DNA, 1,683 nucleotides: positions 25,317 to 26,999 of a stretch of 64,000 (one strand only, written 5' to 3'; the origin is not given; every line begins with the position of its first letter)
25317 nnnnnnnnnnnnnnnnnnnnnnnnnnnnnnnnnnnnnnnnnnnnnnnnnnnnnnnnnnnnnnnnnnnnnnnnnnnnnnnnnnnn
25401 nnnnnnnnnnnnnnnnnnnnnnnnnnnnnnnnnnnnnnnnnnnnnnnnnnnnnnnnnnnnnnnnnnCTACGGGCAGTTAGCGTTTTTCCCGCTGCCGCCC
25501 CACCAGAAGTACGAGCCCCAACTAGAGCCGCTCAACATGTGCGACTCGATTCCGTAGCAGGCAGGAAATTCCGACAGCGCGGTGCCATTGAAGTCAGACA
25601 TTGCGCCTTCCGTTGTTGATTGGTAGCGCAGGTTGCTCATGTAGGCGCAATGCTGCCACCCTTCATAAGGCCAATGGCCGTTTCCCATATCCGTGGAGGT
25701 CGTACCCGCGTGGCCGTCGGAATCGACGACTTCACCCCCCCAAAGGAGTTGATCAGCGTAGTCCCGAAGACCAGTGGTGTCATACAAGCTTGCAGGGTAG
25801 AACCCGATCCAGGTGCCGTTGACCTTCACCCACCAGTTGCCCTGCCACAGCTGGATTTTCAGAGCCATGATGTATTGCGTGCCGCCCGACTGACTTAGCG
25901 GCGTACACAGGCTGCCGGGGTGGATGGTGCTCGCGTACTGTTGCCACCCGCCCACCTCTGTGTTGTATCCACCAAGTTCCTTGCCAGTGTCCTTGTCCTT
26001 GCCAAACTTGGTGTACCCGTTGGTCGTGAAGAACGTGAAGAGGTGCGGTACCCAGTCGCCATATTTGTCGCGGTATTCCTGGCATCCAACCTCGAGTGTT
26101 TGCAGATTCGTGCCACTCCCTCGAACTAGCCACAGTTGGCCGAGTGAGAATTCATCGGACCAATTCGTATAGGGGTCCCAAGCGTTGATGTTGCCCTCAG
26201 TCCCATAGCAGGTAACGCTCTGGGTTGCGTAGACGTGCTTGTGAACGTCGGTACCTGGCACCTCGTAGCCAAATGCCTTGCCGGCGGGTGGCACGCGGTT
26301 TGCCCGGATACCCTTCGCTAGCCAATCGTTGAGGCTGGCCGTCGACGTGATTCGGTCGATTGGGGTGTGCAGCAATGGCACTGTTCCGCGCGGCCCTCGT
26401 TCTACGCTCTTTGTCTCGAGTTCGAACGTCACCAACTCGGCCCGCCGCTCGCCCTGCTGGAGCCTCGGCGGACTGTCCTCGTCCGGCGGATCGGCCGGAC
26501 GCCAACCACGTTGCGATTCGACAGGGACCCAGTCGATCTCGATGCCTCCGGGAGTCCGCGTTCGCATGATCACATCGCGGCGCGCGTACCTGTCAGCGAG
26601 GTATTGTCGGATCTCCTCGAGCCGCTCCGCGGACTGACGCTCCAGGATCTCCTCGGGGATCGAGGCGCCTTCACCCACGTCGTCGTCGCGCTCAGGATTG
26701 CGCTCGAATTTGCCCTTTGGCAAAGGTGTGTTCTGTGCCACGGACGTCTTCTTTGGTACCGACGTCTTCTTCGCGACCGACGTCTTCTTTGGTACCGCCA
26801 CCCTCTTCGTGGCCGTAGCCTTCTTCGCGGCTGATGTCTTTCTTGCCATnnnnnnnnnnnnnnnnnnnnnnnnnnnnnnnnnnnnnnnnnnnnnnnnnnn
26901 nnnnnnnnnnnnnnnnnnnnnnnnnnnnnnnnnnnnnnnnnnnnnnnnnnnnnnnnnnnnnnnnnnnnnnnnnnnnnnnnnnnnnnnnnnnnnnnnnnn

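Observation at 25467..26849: Plant-type neprosin glutamic peptidase in a mycobacterium, with a histone-like Lys-rich tail instead of a signal peptide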

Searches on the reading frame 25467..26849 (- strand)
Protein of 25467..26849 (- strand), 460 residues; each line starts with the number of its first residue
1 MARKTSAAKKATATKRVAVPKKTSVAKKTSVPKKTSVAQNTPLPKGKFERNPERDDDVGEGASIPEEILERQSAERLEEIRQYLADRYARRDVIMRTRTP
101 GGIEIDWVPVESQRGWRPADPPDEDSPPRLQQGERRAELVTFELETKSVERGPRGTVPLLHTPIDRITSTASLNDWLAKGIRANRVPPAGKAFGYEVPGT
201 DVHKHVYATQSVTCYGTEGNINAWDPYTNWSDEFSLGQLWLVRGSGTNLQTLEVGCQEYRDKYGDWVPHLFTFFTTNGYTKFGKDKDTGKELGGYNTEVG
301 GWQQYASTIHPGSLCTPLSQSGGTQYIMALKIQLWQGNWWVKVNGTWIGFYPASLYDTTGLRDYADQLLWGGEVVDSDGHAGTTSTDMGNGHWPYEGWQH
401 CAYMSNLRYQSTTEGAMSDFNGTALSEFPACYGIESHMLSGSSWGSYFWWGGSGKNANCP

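Call 3: search_protein_families(library=pfam, proteins=[window:25467-26849:-], max_evalue=1)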
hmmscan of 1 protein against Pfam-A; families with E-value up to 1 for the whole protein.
window:25467-26849:- (460 aa): 1 family
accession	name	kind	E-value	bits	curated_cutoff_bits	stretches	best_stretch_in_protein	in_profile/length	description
PF03080.22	Neprosin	-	1.1e-41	143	22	1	232-452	2-213/214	Neprosin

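Call 4: search_protein_families(library=ncbifam, proteins=[window:25467-26849:-], max_evalue=1)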
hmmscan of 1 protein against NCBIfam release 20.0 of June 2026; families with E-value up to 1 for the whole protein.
window:25467-26849:- (460 aa): 0 families

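Call 5: search_solved_structures(query=window:25467-26849:-, max_evalue=1, show_alignments=2)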
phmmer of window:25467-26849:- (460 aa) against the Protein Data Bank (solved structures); distinct sequences matched with E-value up to 1: 3.
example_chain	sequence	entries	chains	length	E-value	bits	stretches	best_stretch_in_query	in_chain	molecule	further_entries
9qr8_A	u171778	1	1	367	4.3e-29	104.8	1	210-456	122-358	Protein neprosin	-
7zvb_A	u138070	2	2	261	5.9e-29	104.3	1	211-456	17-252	C-terminal peptidase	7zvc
7zu8_A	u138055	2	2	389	7.8e-29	103.9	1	210-456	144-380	Glutamyl endopeptidase Neprosin | C-terminal peptidase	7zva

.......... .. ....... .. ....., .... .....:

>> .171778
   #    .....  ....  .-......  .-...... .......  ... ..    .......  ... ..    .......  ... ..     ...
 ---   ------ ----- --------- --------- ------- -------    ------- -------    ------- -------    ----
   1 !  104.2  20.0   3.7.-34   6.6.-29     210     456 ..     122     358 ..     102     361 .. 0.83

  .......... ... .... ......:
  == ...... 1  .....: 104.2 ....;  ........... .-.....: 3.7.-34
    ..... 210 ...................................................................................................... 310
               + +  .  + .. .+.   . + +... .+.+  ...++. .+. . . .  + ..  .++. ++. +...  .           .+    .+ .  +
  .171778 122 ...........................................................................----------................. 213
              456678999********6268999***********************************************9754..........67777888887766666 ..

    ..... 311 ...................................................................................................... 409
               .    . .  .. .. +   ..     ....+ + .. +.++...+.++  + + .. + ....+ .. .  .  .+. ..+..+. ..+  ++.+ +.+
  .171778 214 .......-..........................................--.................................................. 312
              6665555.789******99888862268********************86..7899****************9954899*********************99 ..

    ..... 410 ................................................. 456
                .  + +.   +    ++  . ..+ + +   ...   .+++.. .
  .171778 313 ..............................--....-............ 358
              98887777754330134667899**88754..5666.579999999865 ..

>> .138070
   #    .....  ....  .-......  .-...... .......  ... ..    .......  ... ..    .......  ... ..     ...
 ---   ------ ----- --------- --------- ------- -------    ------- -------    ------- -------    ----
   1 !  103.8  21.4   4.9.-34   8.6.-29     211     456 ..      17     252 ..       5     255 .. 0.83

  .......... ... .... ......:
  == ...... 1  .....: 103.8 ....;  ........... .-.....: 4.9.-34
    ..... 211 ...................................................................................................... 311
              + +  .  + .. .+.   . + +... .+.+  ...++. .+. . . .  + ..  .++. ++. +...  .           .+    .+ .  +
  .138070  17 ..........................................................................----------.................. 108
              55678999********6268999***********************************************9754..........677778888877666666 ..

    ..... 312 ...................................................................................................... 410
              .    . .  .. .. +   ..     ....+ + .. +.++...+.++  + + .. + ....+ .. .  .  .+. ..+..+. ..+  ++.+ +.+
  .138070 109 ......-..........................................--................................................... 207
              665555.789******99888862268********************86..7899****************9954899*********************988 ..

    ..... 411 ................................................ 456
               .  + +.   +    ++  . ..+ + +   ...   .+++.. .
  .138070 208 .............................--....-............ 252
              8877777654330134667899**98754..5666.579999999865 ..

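Call 6: find_homologous_proteins(query=window:25467-26849:-, max_evalue=0.001)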
Query window:25467-26849:- (460 aa): 414 proteins with E <= 0.001 among 7922 candidates; the best 120 are listed.
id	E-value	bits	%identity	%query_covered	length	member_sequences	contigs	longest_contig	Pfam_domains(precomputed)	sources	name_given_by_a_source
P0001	0.0e+0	1093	100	100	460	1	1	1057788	PF03080.23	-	-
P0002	4.9e-248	842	84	90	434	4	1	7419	PF03080.23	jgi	jgi:hypothetical protein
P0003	6.8e-230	782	79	91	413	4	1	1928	PF03080.23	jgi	jgi:hypothetical protein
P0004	1.4e-229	781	79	91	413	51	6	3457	PF03080.23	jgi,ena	-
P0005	2.6e-225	767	77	91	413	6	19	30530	PF03080.23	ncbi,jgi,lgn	jgi:hypothetical protein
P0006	1.2e-222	758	76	91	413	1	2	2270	PF03080.23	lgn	-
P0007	1.5e-219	748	76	90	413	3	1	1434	PF03080.23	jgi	jgi:hypothetical protein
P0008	6.6e-205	700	70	90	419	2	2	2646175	PF03080.23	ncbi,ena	-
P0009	1.7e-203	695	70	90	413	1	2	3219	PF03080.23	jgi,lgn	jgi:hypothetical protein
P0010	4.9e-198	677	68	91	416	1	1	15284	PF03080.23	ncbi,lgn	-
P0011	1.0e-194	666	68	91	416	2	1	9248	PF03080.23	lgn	-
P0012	1.5e-192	659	67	91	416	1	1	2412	PF03080.23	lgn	-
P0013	5.8e-191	654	68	90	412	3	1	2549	PF03080.23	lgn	-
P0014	1.4e-179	616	65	90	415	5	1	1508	PF03080.23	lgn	-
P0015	2.0e-176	606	64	90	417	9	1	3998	PF03080.23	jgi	jgi:hypothetical protein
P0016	3.1e-176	605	63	90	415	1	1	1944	PF03080.23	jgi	-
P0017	1.8e-173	596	63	91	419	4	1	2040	PF03080.23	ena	-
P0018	1.1e-172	593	63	90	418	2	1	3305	PF03080.23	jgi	jgi:hypothetical protein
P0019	2.1e-171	589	64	85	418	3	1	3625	PF03080.23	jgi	jgi:Neprosin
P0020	6.2e-171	588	63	90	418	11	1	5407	PF03080.23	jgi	jgi:hypothetical protein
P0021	6.8e-170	584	63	90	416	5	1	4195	PF03080.23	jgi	jgi:hypothetical protein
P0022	2.9e-169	582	62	90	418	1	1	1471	PF03080.23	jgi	jgi:Neprosin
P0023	5.0e-169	581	62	90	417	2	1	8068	PF03080.23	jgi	jgi:Neprosin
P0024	4.9e-168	578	60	90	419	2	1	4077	PF03080.23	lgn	-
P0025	1.1e-166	574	60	91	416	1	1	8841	PF03080.23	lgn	-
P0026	6.8e-165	568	60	91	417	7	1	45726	PF03080.23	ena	-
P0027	1.9e-164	566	61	90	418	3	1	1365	PF03080.23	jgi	jgi:hypothetical protein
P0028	2.5e-163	562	60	90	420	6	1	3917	PF03080.23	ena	-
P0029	3.0e-162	559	60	90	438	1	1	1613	PF03080.23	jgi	jgi:Neprosin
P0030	2.5e-161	556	59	89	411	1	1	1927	PF03080.23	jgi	jgi:hypothetical protein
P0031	8.2e-161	554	59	90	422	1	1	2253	PF03080.23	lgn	-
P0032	9.0e-161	554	58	90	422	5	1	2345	PF03080.23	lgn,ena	-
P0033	1.8e-160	553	58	90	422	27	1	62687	PF03080.23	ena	-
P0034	5.7e-160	551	62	89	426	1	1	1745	PF03080.23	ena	-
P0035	5.8e-160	551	59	90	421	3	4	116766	PF03080.23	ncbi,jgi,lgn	-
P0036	6.4e-160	551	58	90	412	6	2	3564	PF03080.23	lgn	-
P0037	7.1e-160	551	59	91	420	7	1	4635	PF03080.23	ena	-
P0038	4.9e-159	548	61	86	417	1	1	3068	PF03080.23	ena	-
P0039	1.6e-157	543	59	90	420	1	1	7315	PF03080.23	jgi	jgi:hypothetical protein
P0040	3.0e-156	539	57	90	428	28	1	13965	PF03080.23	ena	-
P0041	1.1e-155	537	57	90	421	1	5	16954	PF03080.23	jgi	jgi:hypothetical protein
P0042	5.8e-155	535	57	90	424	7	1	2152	PF03080.23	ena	-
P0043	1.6e-153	530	57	91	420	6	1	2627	PF03080.23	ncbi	-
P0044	8.1e-153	528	57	91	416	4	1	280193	PF03080.23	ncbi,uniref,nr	ncbi:neprosin family prolyl endopeptidase [Streptomyces sp. TLI_185]|uniref:neprosin family prolyl e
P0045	6.1e-151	522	57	91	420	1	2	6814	PF03080.23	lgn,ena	-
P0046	2.6e-150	520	57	86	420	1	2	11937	PF03080.23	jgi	-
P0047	7.0e-150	518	57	89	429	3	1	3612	PF03080.23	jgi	jgi:Neprosin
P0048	3.8e-148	512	58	90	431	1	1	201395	PF03080.23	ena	-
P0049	4.5e-148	512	55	91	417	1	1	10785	PF03080.23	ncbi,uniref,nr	ncbi:neprosin family prolyl endopeptidase [Streptomyces sp. HC44]|uniref:Neprosin family prolyl endo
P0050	2.0e-147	510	56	90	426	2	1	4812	PF03080.23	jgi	jgi:Neprosin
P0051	2.4e-147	510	57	90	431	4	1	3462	PF03080.23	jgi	jgi:hypothetical protein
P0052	1.5e-146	507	57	90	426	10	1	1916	PF03080.23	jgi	jgi:hypothetical protein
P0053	2.2e-146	507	56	93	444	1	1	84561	PF03080.23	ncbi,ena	-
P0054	2.5e-146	506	55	90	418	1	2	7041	PF03080.23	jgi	jgi:Neprosin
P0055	9.9e-146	504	56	90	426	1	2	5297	PF03080.23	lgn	-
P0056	2.9e-145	503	55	90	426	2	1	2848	PF03080.23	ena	-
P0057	2.9e-145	503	56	90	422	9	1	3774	PF03080.23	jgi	-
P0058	5.4e-145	502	55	90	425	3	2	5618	PF03080.23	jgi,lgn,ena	-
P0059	7.0e-145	502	54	89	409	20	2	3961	PF03080.23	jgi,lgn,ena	-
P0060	8.0e-145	501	56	90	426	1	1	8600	PF03080.23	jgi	jgi:hypothetical protein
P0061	8.2e-145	501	55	90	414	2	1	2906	PF03080.23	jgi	jgi:hypothetical protein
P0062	8.6e-144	498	55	90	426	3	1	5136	PF03080.23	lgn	-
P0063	1.0e-143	498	56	90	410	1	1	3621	PF03080.23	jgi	jgi:hypothetical protein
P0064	1.1e-143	498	56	93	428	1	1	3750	PF03080.23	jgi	jgi:Neprosin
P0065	1.5e-143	497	54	90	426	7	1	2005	PF03080.23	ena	-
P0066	1.7e-143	497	56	90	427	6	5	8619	PF03080.23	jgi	jgi:Neprosin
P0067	2.0e-143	497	55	88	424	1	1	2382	PF03080.23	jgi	jgi:hypothetical protein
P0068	2.4e-142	493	56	90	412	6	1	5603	PF03080.23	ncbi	-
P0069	2.6e-142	493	54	90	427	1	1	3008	PF03080.23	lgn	-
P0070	4.0e-142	493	56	85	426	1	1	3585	PF03080.23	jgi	jgi:Neprosin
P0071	4.5e-142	492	54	90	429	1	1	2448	PF03080.23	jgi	jgi:Neprosin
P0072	4.6e-142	492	54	90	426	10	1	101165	PF03080.23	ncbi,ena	-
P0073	8.7e-142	491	56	86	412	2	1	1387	PF03080.23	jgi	jgi:hypothetical protein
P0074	1.2e-141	491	55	89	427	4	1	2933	PF03080.23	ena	-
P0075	1.3e-141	491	53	90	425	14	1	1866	PF03080.23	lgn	-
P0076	4.7e-141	489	55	90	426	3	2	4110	PF03080.23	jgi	jgi:hypothetical protein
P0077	8.3e-141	488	57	85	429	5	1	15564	PF03080.23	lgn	-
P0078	2.3e-140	487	54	90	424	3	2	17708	PF03080.23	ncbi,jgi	jgi:hypothetical protein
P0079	2.6e-140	487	56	90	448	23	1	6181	PF03080.23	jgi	jgi:Neprosin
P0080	2.7e-140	487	53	90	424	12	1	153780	PF03080.23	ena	-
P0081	5.8e-140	485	62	76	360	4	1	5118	PF03080.23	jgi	jgi:hypothetical protein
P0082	6.0e-140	485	55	90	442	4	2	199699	PF03080.23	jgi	jgi:hypothetical protein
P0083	6.3e-140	485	53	90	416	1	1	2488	PF03080.23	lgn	-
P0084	3.4e-139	483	53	90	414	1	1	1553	PF03080.23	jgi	jgi:hypothetical protein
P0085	1.5e-138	481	53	90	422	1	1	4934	PF03080.23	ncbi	-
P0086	1.7e-138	481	53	90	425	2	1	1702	PF03080.23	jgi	jgi:hypothetical protein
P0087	2.3e-138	480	54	90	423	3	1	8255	PF03080.23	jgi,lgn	jgi:hypothetical protein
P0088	2.4e-138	480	55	85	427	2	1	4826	PF03080.23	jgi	jgi:hypothetical protein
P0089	1.6e-137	477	54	90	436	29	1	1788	PF03080.23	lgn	-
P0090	3.0e-137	476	53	89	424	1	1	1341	PF03080.23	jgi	jgi:hypothetical protein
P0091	3.1e-137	476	52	90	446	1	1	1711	PF03080.23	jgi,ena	jgi:hypothetical protein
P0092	3.9e-137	476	52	90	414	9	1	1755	PF03080.23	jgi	jgi:hypothetical protein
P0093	4.6e-137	476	53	90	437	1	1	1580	PF03080.23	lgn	-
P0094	6.2e-137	475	54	90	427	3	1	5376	PF03080.23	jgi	jgi:hypothetical protein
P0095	3.1e-136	473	51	89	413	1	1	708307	PF03080.23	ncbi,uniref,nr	ncbi:neprosin family prolyl endopeptidase [Antrihabitans sp. YC2-6]|uniref:neprosin family prolyl en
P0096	7.4e-136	472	53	90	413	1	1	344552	PF03080.23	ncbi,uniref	ncbi:neprosin family prolyl endopeptidase [Streptomyces sp. NPDC046727]|uniref:neprosin family proly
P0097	8.3e-136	472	53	93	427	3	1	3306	PF03080.23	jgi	jgi:hypothetical protein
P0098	8.7e-136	472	53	90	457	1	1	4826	PF03080.23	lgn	-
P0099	9.5e-135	468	54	90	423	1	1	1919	PF03080.23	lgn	-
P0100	1.3e-133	464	52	90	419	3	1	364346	PF03080.23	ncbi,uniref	ncbi:neprosin family prolyl endopeptidase [Actinomadura sp. 9N215]|uniref:neprosin family prolyl end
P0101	1.5e-133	464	60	78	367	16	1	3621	PF03080.23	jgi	jgi:hypothetical protein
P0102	4.7e-132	459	54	86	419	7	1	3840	PF03080.23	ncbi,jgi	jgi:hypothetical protein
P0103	1.2e-131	458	52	90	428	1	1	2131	PF03080.23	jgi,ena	-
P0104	3.3e-129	450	72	57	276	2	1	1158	PF03080.23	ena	-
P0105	2.2e-127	444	51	90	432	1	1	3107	PF03080.23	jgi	jgi:hypothetical protein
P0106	5.1e-127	443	56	79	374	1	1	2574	PF03080.23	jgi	jgi:hypothetical protein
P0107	9.5e-127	442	51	90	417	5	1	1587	PF03080.23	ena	-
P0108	2.7e-126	440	49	90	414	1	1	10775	PF03080.23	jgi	jgi:hypothetical protein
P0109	2.8e-125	437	51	90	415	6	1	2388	PF03080.23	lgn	-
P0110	8.4e-125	435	50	90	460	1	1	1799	PF03080.23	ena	-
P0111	2.8e-122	427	48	90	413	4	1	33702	PF03080.23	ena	-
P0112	2.9e-122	427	50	90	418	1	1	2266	PF03080.23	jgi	jgi:hypothetical protein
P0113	2.8e-120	420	49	90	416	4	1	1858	PF03080.23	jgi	jgi:hypothetical protein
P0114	2.9e-120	420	48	90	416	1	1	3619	PF03080.23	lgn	-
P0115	3.2e-119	417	48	90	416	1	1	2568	PF03080.23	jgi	jgi:hypothetical protein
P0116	6.6e-119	416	54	77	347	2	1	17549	PF03080.23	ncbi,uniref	ncbi:neprosin family prolyl endopeptidase [Streptomyces sp. NPDC005925]|uniref:neprosin family proly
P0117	7.5e-119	416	48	89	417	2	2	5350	PF03080.23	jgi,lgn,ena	-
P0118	4.7e-118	413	50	89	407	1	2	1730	PF03080.23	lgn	-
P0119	1.7e-117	411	49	90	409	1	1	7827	PF03080.23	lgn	-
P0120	2.2e-117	411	48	89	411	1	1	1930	PF03080.23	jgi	jgi:hypothetical protein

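Call 10: find_encoding_contigs(protein=P0001, flank=10000, max_places=3)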
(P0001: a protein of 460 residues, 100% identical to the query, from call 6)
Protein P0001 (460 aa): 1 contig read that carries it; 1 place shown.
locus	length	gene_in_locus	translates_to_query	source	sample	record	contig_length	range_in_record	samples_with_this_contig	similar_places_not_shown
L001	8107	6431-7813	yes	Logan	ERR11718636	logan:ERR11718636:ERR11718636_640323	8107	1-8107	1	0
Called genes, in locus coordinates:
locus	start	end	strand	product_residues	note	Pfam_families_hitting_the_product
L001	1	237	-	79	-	?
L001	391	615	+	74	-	PF12277:DUF3618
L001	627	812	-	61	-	-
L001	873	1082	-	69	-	-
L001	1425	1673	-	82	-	-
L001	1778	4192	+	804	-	PF13424:TPR_12 (faint), PF00196:GerE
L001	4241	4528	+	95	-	-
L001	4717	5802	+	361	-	-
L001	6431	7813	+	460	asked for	PF03080:Neprosin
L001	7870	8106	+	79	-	?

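Call 11: find_encoding_contigs(protein=P0008, flank=10000, max_places=3)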
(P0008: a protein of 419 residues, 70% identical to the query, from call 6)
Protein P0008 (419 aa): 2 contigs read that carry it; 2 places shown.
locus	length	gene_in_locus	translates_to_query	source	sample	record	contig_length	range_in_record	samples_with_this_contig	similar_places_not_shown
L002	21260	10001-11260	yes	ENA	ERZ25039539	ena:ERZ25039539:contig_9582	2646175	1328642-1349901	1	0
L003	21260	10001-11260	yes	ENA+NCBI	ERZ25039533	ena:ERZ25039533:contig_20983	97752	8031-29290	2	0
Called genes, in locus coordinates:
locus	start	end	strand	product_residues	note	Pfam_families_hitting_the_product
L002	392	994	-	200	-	PF13538:UvrD_C_2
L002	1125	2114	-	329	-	PF08378:NERD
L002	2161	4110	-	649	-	PF09848:SLFN-g3_helicase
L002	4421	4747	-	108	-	-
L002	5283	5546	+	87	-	-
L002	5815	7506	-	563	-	-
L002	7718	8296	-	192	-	-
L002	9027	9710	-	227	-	-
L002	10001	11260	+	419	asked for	PF03080:Neprosin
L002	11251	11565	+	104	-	-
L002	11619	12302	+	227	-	-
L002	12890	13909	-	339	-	PF00296:Bac_luciferase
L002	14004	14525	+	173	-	PF01035:DNA_binding_1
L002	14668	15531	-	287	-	-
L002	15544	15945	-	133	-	PF01850:PIN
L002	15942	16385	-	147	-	-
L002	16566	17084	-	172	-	PF00999:Na_H_Exchanger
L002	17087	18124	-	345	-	PF00999:Na_H_Exchanger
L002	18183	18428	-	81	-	PF10944:DUF2630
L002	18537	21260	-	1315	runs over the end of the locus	-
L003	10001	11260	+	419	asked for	PF03080:Neprosin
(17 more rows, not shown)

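Call 14: search_solved_structures(query=A1, max_evalue=1, show_alignments=1)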
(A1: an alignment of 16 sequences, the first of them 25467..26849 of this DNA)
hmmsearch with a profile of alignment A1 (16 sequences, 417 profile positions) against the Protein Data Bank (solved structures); distinct sequences matched with E-value up to 1: 3.
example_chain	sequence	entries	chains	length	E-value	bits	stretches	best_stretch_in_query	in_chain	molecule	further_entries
9qr8_A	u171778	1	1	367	4.1e-40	141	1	156-413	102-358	Protein neprosin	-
7zu8_A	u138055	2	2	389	5.3e-40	140.7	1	156-413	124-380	Glutamyl endopeptidase Neprosin | C-terminal peptidase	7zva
7zvb_A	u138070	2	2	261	3e-39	138.2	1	164-413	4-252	C-terminal peptidase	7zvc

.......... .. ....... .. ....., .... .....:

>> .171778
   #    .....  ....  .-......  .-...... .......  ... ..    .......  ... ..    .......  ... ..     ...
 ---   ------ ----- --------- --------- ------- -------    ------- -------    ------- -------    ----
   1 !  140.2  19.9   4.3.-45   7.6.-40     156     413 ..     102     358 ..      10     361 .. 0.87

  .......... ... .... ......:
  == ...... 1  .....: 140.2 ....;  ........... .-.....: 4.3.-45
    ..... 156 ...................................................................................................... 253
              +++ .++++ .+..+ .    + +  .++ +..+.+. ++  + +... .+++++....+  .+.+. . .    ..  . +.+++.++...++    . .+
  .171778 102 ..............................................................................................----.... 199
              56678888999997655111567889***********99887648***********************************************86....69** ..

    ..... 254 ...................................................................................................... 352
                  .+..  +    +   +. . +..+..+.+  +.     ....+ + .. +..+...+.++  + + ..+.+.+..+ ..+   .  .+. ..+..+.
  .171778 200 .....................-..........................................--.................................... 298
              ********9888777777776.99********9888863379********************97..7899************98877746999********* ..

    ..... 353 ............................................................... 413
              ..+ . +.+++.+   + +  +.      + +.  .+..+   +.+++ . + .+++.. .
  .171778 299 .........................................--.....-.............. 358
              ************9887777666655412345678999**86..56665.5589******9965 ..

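Call 17: search_protein_families(library=padloc, proteins=[window:25467-26849:-], max_evalue=0.01)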
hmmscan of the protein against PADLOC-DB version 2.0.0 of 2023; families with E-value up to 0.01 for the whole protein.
window:25467-26849:- (460 aa): 0 families
